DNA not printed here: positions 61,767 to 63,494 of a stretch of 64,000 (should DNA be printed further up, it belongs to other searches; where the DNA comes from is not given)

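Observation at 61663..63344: Two-gene insertion between lepA and hemW: Fic-fold protein with a dead catalytic motif, plus an overlapping small membrane-anchored acidic protein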

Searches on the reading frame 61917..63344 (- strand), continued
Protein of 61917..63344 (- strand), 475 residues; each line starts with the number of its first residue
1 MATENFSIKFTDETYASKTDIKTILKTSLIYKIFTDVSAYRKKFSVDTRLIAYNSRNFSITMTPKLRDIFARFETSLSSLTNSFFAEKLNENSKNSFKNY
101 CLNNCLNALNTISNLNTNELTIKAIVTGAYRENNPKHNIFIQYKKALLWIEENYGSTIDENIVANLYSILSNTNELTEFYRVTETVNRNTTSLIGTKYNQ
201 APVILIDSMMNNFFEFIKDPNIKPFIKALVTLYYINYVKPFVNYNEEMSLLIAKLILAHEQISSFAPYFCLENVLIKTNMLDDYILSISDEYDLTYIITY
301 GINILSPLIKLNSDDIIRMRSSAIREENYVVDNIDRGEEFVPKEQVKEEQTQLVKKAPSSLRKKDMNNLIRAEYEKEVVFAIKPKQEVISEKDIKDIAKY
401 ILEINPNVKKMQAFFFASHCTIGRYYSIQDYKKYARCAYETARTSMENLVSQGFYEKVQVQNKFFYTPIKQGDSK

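Call 25: fold_search(model_id=the predicted structure, library=pdb)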
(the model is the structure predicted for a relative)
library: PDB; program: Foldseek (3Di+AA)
matches with E <= 10: 850; with E <= 0.001: 37
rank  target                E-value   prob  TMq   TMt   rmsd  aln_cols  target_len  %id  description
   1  3zec_B                1.9e-08  1.00  0.45  0.56   9.9       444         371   15  Fic protein from SHEWANELLA ONEIDENSIS (E73G mutant) in complex with AMPPNP (released 2013-06-19)
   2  3eqx_B                3.7e-08  1.00  0.44  0.56   9.5       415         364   15  CRYSTAL STRUCTURE OF A FIC FAMILY PROTEIN (SO_4266) FROM SHEWANELLA ONEIDENSIS AT 1.6 A RESOLUTION (released 2008-10-14)
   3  3zcn_A                3.7e-08  1.00  0.44  0.55   9.5       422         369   14  Fic protein from SHEWANELLA ONEIDENSIS in complex with ATP (released 2013-06-19)
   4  8cil_B                8.1e-08  1.00  0.44  0.57  13.3       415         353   12  Crystal structure of Coxiella burnetii Fic protein 2 (released 2023-11-15)
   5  8cil_A                2.2e-07  1.00  0.45  0.57  12.2       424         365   12  Crystal structure of Coxiella burnetii Fic protein 2 (released 2023-11-15)
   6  4rgl                  2.4e-07  1.00  0.40  0.57  12.5       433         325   13  Crystal structure of a Fic family protein (Dde_2494) from Desulfovibrio desulfuricans G20 at 2.70 A resolution (released 2014-10-29)
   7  3eqx_A                2.5e-07  1.00  0.45  0.56   9.3       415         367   15  CRYSTAL STRUCTURE OF A FIC FAMILY PROTEIN (SO_4266) FROM SHEWANELLA ONEIDENSIS AT 1.6 A RESOLUTION (released 2008-10-14)
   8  3zec_A                2.6e-07  1.00  0.43  0.54   9.5       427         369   14  Fic protein from SHEWANELLA ONEIDENSIS (E73G mutant) in complex with AMPPNP (released 2013-06-19)
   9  7cb8_A                5.8e-06  1.00  0.42  0.49   9.6       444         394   11  Structure of a FIC-domain protein from Mycobacterium marinum in complex with CDP (released 2021-08-18)
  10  7xux_A                2.3e-05  1.00  0.44  0.54   7.5       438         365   11  Crystal structure of a FIC domain containnig protein (released 2022-12-21)
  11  7xux_B                5.2e-05  1.00  0.44  0.55   8.2       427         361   11  Crystal structure of a FIC domain containnig protein (released 2022-12-21)
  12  6i7g_B                8.8e-05  1.00  0.40  0.54   6.0       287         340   14  Crystal structure of dimeric wild type FICD complexed with ATP (released 2019-09-25)
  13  6i7l                  8.8e-05  1.00  0.39  0.53   6.4       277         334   14  Crystal structure of monomeric FICD mutant L258D complexed with MgAMP-PNP (released 2019-09-25)
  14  4u04_A                9.2e-05  1.00  0.38  0.55   6.9       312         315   14  Structure of a eukaryotic fic domain containing protein (released 2014-12-10)
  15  7b7z_A                1.0e-04  1.00  0.39  0.53   6.1       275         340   15  DeAMPylation complex of monomeric FICD and AMPylated BiP (state 1) (released 2021-07-07)
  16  7cb8_B                1.1e-04  1.00  0.41  0.48  10.5       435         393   12  Structure of a FIC-domain protein from Mycobacterium marinum in complex with CDP (released 2021-08-18)
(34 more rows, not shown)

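Call 26: search_solved_structures(query=A1, max_evalue=1, show_alignments=4)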
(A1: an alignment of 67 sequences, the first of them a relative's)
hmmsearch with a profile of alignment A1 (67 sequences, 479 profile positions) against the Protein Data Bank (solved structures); distinct sequences matched with E-value up to 1: 32.
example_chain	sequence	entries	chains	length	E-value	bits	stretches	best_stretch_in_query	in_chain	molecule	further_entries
4rgl_A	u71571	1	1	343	9.3e-13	51.4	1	75-313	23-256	Filamentation induced by cAMP protein Fic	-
8cil_A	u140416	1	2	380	1.8e-07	33.9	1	194-333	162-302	Fic family protein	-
7cb8_A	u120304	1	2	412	6.9e-06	28.7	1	201-301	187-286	Fic-domain containing protein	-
5jj6_A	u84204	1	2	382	1.1e-05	28.1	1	63-340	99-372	Adenosine monophosphate-protein transferase FICD homolog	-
5jj7_A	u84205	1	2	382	3.7e-05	26.3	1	66-340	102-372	Adenosine monophosphate-protein transferase FICD homolog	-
4x2e_A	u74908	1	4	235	0.00042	22.8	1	85-260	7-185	Fic family protein putative filamentation induced by cAMP protein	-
4x2c_A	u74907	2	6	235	0.00056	22.4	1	85-260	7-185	Fic family protein putative filamentation induced by cAMP protein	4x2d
3eqx_A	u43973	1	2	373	0.00072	22.1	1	180-326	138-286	FIC DOMAIN CONTAINING TRANSCRIPTIONAL REGULATOR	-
6i7j_A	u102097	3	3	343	0.00074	22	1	81-312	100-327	Adenosine monophosphate-protein transferase FICD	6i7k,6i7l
3zcn_A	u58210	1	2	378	0.00075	22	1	180-326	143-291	ADENOSINE MONOPHOSPHATE-PROTEIN TRANSFERASE SOFIC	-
9vjc_A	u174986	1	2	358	0.00096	21.7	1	204-326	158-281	Protein adenylyltransferase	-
8uqu_A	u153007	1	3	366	0.001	21.6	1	88-283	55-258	Fido domain-containing protein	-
9tc4_A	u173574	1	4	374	0.001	21.6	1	190-326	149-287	Protein adenylyltransferase SoFic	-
3zec_A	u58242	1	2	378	0.001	21.6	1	187-326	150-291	ADENOSINE MONOPHOSPHATE-PROTEIN TRANSFERASE SOFIC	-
9tcl_B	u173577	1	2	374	0.0011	21.5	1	197-326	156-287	Protein adenylyltransferase SoFic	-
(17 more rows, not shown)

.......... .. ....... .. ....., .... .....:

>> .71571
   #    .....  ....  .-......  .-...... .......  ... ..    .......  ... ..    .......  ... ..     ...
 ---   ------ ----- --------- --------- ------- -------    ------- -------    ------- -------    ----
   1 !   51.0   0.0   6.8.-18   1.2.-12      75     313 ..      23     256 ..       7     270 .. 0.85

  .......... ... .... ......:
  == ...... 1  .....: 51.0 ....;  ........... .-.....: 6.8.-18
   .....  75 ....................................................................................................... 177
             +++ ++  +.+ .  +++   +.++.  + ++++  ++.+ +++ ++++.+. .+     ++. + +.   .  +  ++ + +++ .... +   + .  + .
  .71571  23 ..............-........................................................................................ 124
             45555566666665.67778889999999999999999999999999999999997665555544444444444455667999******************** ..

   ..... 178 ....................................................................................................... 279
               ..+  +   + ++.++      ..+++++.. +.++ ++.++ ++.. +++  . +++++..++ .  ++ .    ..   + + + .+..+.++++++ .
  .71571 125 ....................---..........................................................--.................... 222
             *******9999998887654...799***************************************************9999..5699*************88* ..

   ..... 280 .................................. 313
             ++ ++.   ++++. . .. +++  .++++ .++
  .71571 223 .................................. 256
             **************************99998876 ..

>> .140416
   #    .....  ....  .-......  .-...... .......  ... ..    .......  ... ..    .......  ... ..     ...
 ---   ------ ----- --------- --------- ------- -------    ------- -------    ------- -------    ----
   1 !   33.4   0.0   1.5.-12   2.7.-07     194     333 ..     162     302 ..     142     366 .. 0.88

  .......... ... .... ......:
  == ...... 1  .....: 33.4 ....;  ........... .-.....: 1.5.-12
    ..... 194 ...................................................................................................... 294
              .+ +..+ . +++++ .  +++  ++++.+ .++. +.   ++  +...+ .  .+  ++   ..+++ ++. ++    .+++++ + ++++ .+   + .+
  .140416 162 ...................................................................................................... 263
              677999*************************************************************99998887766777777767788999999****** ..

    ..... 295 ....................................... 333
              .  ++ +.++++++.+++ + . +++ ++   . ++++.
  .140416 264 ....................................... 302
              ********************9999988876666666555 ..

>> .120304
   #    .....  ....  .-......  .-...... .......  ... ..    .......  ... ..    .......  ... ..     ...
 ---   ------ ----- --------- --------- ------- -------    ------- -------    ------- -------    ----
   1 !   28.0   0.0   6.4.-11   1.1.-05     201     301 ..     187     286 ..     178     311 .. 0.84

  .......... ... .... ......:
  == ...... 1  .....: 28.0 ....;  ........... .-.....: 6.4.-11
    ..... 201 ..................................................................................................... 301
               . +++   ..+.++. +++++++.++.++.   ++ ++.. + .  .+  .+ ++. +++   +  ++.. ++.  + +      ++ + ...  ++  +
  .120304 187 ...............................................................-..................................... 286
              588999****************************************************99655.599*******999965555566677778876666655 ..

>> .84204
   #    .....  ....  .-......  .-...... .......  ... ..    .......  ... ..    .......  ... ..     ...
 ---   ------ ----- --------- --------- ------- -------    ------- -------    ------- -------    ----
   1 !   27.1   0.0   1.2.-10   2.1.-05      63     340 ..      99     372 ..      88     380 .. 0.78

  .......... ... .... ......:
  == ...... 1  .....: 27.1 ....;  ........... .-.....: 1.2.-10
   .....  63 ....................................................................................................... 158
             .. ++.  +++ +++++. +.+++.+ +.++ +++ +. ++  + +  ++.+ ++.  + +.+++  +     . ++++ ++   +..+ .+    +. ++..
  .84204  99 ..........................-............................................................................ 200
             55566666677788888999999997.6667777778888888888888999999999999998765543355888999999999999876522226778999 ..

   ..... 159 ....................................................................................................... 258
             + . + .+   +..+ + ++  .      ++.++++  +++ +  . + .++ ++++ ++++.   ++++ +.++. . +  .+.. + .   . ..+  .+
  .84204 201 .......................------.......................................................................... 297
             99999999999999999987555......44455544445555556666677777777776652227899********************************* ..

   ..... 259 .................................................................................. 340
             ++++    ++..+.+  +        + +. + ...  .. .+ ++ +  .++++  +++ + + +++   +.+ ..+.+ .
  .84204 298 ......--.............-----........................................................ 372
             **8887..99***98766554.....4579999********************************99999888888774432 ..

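Call 27: find_encoding_contigs(protein=P0053, flank=6000, max_places=2)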
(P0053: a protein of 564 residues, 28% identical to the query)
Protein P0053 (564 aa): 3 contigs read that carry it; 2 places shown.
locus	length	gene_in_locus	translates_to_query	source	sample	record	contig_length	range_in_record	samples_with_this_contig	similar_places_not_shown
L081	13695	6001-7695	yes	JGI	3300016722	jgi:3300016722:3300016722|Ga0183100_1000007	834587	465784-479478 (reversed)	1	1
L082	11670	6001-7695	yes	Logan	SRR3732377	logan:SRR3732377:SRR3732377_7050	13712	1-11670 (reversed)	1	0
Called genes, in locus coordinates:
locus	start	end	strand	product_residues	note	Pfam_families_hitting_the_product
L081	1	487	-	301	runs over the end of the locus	PF00291:PALP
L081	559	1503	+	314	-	PF00551:Formyl_trans_N, PF02911:Formyl_trans_C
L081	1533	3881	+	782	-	PF00270:DEAD (faint), PF06733:DEAD_2, PF13307:Helicase_C_2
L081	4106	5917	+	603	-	PF00009:GTP_EFTU, PF03144:GTP_EFTU_D2, PF00679:EFG_C, PF06421:LepA_C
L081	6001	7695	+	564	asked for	-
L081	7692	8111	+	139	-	-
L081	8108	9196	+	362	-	PF04055:Radical_SAM, PF06969:HemN_C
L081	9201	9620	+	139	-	PF06271:RDD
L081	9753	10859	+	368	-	PF01628:HrcA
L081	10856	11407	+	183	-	PF01025:GrpE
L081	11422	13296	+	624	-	PF00012:HSP70, PF06723:MreB_Mbl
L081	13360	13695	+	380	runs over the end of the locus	PF00226:DnaJ, PF01556:DnaJ_C, PF00684:DnaJ_CXXCXGXG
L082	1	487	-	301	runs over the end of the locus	PF00291:PALP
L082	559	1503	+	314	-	PF00551:Formyl_trans_N, PF02911:Formyl_trans_C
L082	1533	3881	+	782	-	PF00270:DEAD (faint), PF06733:DEAD_2, PF13307:Helicase_C_2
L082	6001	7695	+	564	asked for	-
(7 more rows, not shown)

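Call 28: find_encoding_contigs(protein=P0014, flank=6000, max_places=2)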
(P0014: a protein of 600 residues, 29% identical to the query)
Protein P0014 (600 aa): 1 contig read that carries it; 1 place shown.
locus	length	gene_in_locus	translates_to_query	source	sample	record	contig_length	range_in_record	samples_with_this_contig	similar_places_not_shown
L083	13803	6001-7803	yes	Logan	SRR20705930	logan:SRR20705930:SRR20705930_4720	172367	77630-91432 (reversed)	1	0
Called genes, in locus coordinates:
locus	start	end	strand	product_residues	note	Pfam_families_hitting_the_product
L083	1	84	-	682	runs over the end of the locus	PF00550:PP-binding (faint), PF00501:AMP-binding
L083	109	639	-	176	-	PF25087:GMPPB_C (faint), PF00132:Hexapep, PF14602:Hexapep_2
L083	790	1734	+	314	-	PF00551:Formyl_trans_N, PF02911:Formyl_trans_C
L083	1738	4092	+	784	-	PF06733:DEAD_2, PF13307:Helicase_C_2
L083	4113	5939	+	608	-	PF00009:GTP_EFTU, PF03144:GTP_EFTU_D2, PF00679:EFG_C, PF06421:LepA_C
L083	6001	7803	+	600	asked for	PF02661:Fic (weak)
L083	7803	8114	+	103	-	-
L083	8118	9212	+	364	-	PF04055:Radical_SAM, PF06969:HemN_C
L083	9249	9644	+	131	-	PF06271:RDD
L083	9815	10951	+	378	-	PF01628:HrcA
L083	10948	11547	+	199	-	PF01025:GrpE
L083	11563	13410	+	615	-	PF00012:HSP70, PF06723:MreB_Mbl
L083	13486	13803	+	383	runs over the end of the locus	PF00226:DnaJ, PF01556:DnaJ_C, PF15777:Anti-TRAP (faint), PF00684:DnaJ_CXXCXGXG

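Call 30: find_encoding_contigs(protein=P0001, flank=3000, max_places=3)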
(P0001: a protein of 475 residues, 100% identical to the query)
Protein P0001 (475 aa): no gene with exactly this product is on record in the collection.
